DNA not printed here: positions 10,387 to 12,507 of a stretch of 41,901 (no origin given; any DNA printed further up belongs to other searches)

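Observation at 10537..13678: Low-GC two-gene cassette (607-aa orphan + ApeA-like HEPN protein) appended to the type I R-M operon: candidate undescribed defence module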

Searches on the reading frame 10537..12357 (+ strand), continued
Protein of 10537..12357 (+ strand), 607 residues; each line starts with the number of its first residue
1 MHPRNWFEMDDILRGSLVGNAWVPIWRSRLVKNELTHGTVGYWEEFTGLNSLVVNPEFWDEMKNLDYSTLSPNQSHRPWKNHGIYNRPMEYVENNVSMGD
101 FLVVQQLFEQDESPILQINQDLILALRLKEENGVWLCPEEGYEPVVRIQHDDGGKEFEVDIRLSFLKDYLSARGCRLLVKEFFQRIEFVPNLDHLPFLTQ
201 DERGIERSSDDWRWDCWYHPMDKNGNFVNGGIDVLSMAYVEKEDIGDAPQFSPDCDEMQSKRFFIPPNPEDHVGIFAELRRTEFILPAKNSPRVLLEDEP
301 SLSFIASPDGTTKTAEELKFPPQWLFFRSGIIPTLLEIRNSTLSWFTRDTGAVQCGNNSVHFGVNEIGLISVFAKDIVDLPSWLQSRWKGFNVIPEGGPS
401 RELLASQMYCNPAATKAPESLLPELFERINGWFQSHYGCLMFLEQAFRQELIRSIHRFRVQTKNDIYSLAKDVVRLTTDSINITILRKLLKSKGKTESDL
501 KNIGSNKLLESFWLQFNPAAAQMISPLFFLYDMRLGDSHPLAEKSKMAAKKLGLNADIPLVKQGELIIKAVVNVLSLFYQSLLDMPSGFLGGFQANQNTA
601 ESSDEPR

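Call 47: find_encoding_contigs(protein=P0042, flank=8000, max_places=3)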
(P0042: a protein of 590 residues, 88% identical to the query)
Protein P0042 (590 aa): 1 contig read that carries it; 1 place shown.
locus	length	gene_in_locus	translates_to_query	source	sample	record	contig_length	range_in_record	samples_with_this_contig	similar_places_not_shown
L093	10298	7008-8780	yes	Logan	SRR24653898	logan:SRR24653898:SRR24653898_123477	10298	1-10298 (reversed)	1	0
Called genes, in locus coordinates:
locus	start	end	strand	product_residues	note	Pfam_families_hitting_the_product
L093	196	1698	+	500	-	PF12161:HsdM_N (weak), PF02384:N6_Mtase, PF01170:UPF0020 (weak), PF07669:Eco57I (weak)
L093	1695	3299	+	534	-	PF04326:SLFN_AlbA_2, PF13749:HATPase_c_4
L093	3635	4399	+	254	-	PF01420:Methylase_S (weak)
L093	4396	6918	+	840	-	PF00270:DEAD (faint), PF04851:ResIII, PF18766:SWI2_SNF2, PF00271:Helicase_C (weak), PF08463:EcoEI_R_C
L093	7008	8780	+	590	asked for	-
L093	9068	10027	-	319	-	-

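Call 59: search_protein_families(library=padloc, proteins=[L005:2521-5658:+, L005:5658-10001:+], max_evalue=0.00001)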
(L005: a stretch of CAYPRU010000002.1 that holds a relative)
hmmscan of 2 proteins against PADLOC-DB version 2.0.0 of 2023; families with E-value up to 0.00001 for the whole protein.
L005:2521-5658:+ (1046 aa): 38 families (the best 25 are shown)
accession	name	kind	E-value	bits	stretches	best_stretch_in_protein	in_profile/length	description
PDLC02572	DrmA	-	0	1767.1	1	7-1044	5-1041/1043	DrmA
PDLC02621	DrmD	-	0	1563.3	1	6-1041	3-1038/1040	DrmD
PDLC02632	DrmD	-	0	1321.4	1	2-660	2-661/662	DrmD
PDLC02624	DrmD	-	0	1304.5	1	159-773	1-615/652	DrmD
PDLC02629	DrmD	-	0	1141.8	1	539-1046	1-508/508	DrmD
PDLC02622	DrmD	-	1.5e-271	898.4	1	1-412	1-412/422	DrmD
PDLC02633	DrmD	-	3.6e-245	813.9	1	15-829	11-839/839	DrmD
PDLC02628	DrmD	-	1.5e-239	792.1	1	689-1046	16-373/373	DrmD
PDLC02631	DrmD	-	1.7e-139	460.8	1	831-1046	12-227/227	DrmD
PDLC02625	DrmD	-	7.4e-101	337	1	309-1044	67-787/792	DrmD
PDLC02500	BrxHI|BrxHII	-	6.8e-80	267.8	1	109-628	77-578/933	BrxHI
PDLC02504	BrxHI|BrxHII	-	4.5e-79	264.5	1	111-634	98-591/971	BrxHII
PDLC00659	HmaA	-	3.4e-77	258.3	1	142-627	125-614/1176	SNF2 helicase / DEAD-box helicase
PDLC02618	DrmD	-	5.1e-64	214.3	1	17-272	5-255/273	DrmD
PDLC02620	DrmD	-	2.3e-57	192.7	1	133-732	111-675/1060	DrmD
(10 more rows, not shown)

L005:5658-10001:+ (1448 aa): 27 families (the best 25 are shown)
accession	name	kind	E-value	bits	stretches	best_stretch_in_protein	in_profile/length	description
PDLC03618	REase_MTase_IIG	-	0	2058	1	1-1441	1-1425/1429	Type IIG restriction enzyme-methyltransferase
PDLC02643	DrmMI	-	0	1861.4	1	2-1365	5-1343/1347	DrmMI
PDLC02645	DrmMI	-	0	1552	1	1-794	1-768/772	DrmMI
PDLC02644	DrmMI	-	0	1320.6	1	485-1444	1-979/988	DrmMI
PDLC02638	DrmMI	-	0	1286.6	1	1-931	1-934/935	DrmMI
PDLC02642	DrmMI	-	1.7e-177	589.5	1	4-567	5-570/594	DrmMI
PDLC02646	DrmMI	-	1.1e-121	405.5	1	611-1361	2-773/792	DrmMI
PDLC02640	DrmMI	-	2.8e-121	404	2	910-1300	533-920/1015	DrmMI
PDLC02639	DrmMI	-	1.2e-109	365.8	2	286-718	1-392/803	DrmMI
PDLC02626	DrmD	-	1.7e-63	212.6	1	1178-1442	5-274/276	DrmD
PDLC03622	REase_MTase_IIG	-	1.5e-59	199.5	2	531-713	444-644/1524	Type IIG restriction enzyme-methyltransferase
PDLC03599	REase_MTase_IIG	-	2.3e-55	185.9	1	858-1290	463-908/959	Type IIG restriction enzyme-methyltransferase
PDLC03627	REase_MTase_IIG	-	1.1e-49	167.1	1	867-1433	565-1132/1136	Type IIG restriction enzyme-methyltransferase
PDLC03620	REase_MTase_IIG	-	2.5e-22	76.4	1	592-874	602-864/1378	Type IIG restriction enzyme-methyltransferase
PDLC03629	REase_MTase_IIG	-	7.9e-22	74.9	1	540-723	372-546/1182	Type IIG restriction enzyme-methyltransferase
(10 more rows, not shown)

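Call 64: fold_search(model_id=the predicted structure, library=viral)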
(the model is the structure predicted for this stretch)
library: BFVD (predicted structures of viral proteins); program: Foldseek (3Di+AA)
matches with E <= 10: 501; with E <= 0.001: 0
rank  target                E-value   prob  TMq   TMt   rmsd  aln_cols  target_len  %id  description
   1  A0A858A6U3            2.1e-02  0.11  0.08  0.07  32.6       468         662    7  MC018L [Molluscum contagiosum virus]
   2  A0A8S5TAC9            6.1e-02  0.15  0.12  0.16  28.0       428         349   10  DUF4236 domain-containing protein [Siphoviridae sp. ctGz830]
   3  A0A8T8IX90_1          6.1e-02  0.07  0.10  0.07  30.9       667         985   10  (no name in the UniProt tables at hand)
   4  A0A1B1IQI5            1.0e-01  0.03  0.05  0.04  26.7       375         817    7  (no name in the UniProt tables at hand)
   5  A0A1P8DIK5            2.2e-01  0.06  0.08  0.09  27.6       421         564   10  (no name in the UniProt tables at hand)
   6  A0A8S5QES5            2.4e-01  0.04  0.06  0.08  25.7       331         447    9  Uncharacterized protein [Myoviridae sp. ctn8H20]
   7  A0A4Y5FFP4            2.4e-01  0.04  0.07  0.08  34.8       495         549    9  Baseplate J-like protein [Lactobacillus phage SAC12B]
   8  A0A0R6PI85            2.7e-01  0.02  0.04  0.05  29.4       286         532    8  (no name in the UniProt tables at hand)
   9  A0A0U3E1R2            2.9e-01  0.15  0.05  0.06  19.7       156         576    8  Tail fiber protein [Pseudomonas phage SM1]
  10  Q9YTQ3                2.9e-01  0.02  0.06  0.09  31.9       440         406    9  Similar to Raji LF1 [Ateline herpesvirus 3]
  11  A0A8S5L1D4            3.1e-01  0.15  0.05  0.06  15.7       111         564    9  RNA-directed RNA polymerase [ssRNA phage SRR7976356_6]
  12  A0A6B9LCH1            3.1e-01  0.02  0.06  0.05  34.2       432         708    7  Minor tail protein [Microbacterium phage Terij]
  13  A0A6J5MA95            3.3e-01  0.03  0.08  0.11  23.7       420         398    8  Uncharacterized protein [uncultured Caudovirales phage]
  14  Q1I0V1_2              3.4e-01  0.06  0.05  0.04  22.1       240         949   10  Uncharacterized protein VP1 [Micromonas pusilla reovirus (isolate Netherlands/2005)]
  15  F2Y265                3.4e-01  0.04  0.07  0.06  16.3       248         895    9  (no name in the UniProt tables at hand)
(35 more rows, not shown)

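Call 65: search_dna_similar(query=window:10537-12357:+, collection=plasmids, mode=protein, max_rows=15)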
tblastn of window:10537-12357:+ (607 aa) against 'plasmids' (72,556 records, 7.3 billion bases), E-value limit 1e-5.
Records with a match: 14; places in all: 14; records where one place covers at least 80% of the query: 13.
Best place of each record, by identity: <60% 14.
By first word of the organism name: Shinella 4; Agrobacterium 2; Ensifer 1; Pseudomonas 1; Ralstonia 1; Rhizobium 1; Cupriavidus 1; Acinetobacter 1; Fusobacteria 1; Nostoc 1.
By predicted mobility (MOB-suite, as given by PLSDB): non-mobilizable 6; conjugative 5; mobilizable 3.
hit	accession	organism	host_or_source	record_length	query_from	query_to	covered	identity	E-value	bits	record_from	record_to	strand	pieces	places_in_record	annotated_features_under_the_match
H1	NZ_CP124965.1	Agrobacterium tumefaciens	lilac,cell culture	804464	4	575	94%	31.0%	1e-77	276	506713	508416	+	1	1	hypothetical protein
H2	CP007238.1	Ensifer adhaerens OV14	-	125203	6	583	95%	30.2%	2e-60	225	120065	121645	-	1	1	none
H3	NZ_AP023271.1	Agrobacterium vitis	Vitis vinifera,grapevine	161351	6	583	95%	30.0%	1e-59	223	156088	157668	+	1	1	hypothetical protein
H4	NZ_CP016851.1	Pseudomonas sp. TMW 2.1634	cell culture,poultry meat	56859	21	588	94%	30.1%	1e-56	214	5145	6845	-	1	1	hypothetical protein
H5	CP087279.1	Ralstonia solanacearum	Tobacco,whole organism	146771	22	569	90%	31.0%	5e-58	218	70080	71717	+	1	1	record has no annotation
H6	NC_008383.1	Rhizobium johnstonii 3841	-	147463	6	583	95%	29.2%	2e-59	223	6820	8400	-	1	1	hypothetical protein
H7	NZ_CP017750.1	Cupriavidus sp. USMAA2-4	cell culture,Sungai Pinang, Penang, ...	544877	22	568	90%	30.7%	2e-57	216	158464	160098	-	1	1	hypothetical protein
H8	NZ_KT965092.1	Acinetobacter towneri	Homo sapiens,stool culture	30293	1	584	96%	28.8%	1e-54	208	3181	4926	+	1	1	hypothetical protein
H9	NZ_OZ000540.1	Shinella sp. WSC3-e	-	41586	4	575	81%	32.6%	7e-48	265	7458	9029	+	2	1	hypothetical protein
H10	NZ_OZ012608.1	Shinella sp. WSD5-1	-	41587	4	575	81%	32.6%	7e-48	265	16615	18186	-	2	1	hypothetical protein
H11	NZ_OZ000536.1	Shinella sp. WSC3-e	-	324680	4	575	81%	32.6%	7e-48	265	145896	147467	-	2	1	hypothetical protein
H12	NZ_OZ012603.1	Shinella sp. WSD5-1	-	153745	4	575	81%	32.6%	8e-48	265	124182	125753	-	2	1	hypothetical protein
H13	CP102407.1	Fusobacteria bacterium ZRK30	pure culture,cold seep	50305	4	579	95%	27.6%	2e-53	204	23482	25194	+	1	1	hypothetical protein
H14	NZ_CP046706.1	Nostoc sp. ATCC 53789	-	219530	324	597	45%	25.4%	6e-12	77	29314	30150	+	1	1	hypothetical protein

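Call 67: get_annotated_region(hit=H8, flank=6000)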
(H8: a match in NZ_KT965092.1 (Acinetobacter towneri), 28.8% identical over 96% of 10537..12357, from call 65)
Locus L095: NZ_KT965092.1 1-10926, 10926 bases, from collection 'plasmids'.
description: Acinetobacter towneri strain G165 plasmid pNDM-GJ01, complete sequence
organism: Acinetobacter towneri (NCBI taxid 202956)
taxonomy: Bacteria; Pseudomonadota; Gammaproteobacteria; Moraxellales; Moraxellaceae; Acinetobacter; Acinetobacter towneri
host: -; source: Homo sapiens,stool culture; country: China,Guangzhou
typing (MOB-suite, as given by PLSDB): non-mobilizable; replicon rep_cluster_1072
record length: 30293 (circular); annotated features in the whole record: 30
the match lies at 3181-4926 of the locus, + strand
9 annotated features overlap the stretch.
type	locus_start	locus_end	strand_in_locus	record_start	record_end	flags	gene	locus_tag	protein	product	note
CDS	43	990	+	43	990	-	repM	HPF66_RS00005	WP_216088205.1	replication initiation protein RepM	GO:0006270 - DNA replication initiation [Evidence IEA]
CDS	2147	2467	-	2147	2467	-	-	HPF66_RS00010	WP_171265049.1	hypothetical protein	-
CDS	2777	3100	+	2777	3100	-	-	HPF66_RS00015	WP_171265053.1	helix-turn-helix transcriptional regulator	-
CDS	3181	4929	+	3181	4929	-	-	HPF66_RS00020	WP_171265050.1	hypothetical protein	-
CDS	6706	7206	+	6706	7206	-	-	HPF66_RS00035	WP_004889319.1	YqhA family protein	-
CDS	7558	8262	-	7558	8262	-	-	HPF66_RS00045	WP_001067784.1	IS6-like element IS1006 family transposase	GO:0006313 - DNA transposition [Evidence IEA]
CDS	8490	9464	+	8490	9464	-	-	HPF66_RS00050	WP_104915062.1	calcium/sodium antiporter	GO:0098662 - inorganic cation transmembrane transport [Evidence IEA]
CDS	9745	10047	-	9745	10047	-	-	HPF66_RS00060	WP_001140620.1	helix-turn-helix domain-containing protein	-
CDS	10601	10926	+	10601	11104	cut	-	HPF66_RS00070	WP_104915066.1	hypothetical protein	-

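Call 68: get_annotated_region(hit=H4, flank=6000)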
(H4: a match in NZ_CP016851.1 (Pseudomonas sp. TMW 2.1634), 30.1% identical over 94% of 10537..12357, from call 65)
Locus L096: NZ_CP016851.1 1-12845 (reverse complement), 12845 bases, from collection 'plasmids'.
description: Pseudomonas sp. TMW 2.1634 plasmid pL21634-2, complete sequence
organism: Pseudomonas sp. TMW 2.1634 (NCBI taxid 1886807)
taxonomy: Bacteria; Pseudomonadota; Gammaproteobacteria; Pseudomonadales; Pseudomonadaceae; Pseudomonas; Pseudomonas sp. TMW 2.1634
host: -; source: cell culture,poultry meat; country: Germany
typing (MOB-suite, as given by PLSDB): mobilizable; relaxase MOBC
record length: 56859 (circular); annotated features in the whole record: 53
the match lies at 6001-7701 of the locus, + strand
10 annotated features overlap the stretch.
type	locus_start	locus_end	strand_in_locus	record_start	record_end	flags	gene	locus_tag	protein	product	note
CDS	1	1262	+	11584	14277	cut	-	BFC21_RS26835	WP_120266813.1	DEAD/DEAH box helicase family protein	-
CDS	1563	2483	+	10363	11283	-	-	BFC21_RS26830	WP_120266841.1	restriction endonuclease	GO:0009307 - DNA restriction-modification system [Evidence IEA]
CDS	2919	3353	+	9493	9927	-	-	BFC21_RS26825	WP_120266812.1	hypothetical protein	-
CDS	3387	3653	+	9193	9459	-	-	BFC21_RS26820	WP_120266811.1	hypothetical protein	-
CDS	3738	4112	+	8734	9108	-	-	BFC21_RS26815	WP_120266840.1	DUF2513 domain-containing protein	-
CDS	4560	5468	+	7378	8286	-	-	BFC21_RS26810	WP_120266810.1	FRG domain-containing protein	-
CDS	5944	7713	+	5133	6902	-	-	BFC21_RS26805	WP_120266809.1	hypothetical protein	-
CDS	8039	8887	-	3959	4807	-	-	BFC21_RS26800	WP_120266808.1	DUF2971 domain-containing protein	-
CDS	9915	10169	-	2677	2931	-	-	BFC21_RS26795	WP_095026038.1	hypothetical protein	-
CDS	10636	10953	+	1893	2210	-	-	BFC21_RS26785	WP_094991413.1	hypothetical protein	-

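Call 72: search_protein_families(library=pfam, proteins=[L005:12866-13636:+, L005:13651-17664:+, L093:9068-10024:-], max_evalue=0.01)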
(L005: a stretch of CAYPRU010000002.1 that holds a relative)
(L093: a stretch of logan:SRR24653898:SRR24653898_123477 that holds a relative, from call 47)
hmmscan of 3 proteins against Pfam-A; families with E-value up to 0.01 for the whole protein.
L005:12866-13636:+ (257 aa): 2 families
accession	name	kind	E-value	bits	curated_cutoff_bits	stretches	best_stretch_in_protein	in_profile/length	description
PF18737.6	HEPN_MAE_28990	-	3.2e-25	90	26.8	1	22-246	7-211/211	MAE_28990/MAE_18760-like HEPN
PF18735.6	HEPN_RiboL-PSP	-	4.6e-07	30.4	28.4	1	68-233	25-185/191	RiboL-PSP-HEPN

L005:13651-17664:+ (1338 aa): 1 family
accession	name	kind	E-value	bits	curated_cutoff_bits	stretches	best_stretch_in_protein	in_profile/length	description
PF00271.37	Helicase_C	-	3.1e-05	24.6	23.5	1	1099-1143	64-108/110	Helicase conserved C-terminal domain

L093:9068-10024:- (318 aa): 0 families

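Call 75: find_homologous_proteins(query=A2, max_evalue=0.001)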
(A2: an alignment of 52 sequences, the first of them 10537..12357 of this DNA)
Query A2 (52 sequences) (607 aa, profile of the alignment): 57 proteins with E <= 0.001 among 8000 candidates.
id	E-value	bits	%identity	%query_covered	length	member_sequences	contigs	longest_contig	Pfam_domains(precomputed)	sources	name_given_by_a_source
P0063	3.4e-264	896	31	96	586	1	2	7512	-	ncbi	-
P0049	3.4e-261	886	31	95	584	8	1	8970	-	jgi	-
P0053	2.1e-259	880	32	94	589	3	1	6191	-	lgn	-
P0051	7.1e-259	878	32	95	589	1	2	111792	-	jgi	jgi:hypothetical protein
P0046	5.0e-257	872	33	95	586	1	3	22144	-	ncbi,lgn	-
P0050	4.0e-256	869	33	95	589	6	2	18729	-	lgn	-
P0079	5.0e-256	869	31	93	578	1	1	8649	-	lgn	-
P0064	7.1e-256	868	31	97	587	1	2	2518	-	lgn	-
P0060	9.2e-256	868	33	95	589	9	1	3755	-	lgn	-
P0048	7.4e-255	865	33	96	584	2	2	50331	-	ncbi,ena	-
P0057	1.8e-253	860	32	94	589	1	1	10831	-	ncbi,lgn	-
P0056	5.5e-251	852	33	95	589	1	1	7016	-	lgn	-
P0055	1.6e-250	851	33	95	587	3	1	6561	-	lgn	-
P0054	1.4e-249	848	32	95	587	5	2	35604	-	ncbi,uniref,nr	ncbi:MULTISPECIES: hypothetical protein [unclassified Chryseobacterium]|uniref:hypothetical protein 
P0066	1.7e-247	841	30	94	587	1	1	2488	-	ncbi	-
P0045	1.4e-203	696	36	93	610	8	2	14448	-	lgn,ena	-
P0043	1.4e-201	689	36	94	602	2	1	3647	-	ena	-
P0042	9.7e-189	647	88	97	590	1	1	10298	-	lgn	-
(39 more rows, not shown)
